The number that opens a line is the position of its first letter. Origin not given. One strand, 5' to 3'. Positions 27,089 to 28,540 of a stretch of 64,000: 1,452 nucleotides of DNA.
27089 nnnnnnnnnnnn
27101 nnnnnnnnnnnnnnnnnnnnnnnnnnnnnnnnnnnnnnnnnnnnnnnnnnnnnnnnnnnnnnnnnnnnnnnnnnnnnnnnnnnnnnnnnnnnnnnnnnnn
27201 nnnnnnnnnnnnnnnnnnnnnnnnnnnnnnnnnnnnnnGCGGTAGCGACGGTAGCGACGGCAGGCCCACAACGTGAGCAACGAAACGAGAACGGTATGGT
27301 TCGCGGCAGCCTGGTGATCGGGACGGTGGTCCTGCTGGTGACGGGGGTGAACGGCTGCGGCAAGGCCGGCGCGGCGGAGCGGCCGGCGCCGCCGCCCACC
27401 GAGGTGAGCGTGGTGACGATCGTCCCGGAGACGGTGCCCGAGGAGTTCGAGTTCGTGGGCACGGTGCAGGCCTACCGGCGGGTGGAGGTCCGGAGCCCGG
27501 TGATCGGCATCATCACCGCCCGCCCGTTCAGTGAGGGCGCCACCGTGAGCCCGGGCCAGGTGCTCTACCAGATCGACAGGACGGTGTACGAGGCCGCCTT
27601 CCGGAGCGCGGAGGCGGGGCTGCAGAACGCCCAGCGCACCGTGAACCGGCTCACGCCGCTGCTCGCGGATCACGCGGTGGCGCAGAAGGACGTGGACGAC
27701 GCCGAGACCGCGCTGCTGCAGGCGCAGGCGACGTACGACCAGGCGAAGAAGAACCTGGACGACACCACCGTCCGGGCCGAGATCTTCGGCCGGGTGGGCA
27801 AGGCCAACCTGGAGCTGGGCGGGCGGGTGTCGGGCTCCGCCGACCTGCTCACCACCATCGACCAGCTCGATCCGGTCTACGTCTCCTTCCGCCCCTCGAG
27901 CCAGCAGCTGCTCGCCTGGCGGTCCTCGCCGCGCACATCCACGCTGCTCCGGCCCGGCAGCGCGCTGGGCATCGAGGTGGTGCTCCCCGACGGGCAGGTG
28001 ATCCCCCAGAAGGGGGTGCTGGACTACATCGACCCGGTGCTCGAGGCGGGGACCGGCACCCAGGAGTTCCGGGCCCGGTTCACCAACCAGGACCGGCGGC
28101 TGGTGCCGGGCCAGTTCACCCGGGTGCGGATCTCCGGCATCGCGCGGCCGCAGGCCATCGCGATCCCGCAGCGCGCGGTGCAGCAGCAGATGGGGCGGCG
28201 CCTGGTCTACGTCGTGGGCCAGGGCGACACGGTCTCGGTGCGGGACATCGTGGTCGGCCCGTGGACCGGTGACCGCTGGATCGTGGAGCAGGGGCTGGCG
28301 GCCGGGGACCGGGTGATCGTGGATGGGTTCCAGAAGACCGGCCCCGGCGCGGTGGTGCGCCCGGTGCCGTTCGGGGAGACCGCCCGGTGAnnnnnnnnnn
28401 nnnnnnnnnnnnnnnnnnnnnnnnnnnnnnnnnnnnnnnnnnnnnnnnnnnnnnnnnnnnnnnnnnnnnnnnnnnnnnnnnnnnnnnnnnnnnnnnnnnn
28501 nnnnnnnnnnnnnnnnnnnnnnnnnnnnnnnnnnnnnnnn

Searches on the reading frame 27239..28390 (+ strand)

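Call 24: search_protein_families(library=pfam, proteins=[window:27239-28390:+], max_evalue=0.001)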
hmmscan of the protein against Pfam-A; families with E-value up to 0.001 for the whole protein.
window:27239-28390:+ (383 aa): 3 families
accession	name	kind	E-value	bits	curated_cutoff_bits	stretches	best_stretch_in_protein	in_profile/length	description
PF16576.10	HlyD_D23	-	3.4e-13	49.8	30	1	165-293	98-213/214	Barrel-sandwich domain of CusB or HlyD membrane-fusion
PF13437.12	HlyD_3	-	8.7e-07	30.1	22.2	0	177-291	1-106/106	HlyD family secretion protein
PF00529.27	CusB_dom_1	-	1.9e-06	28.4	26.5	1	53-361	12-89/89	Cation efflux system protein CusB domain 1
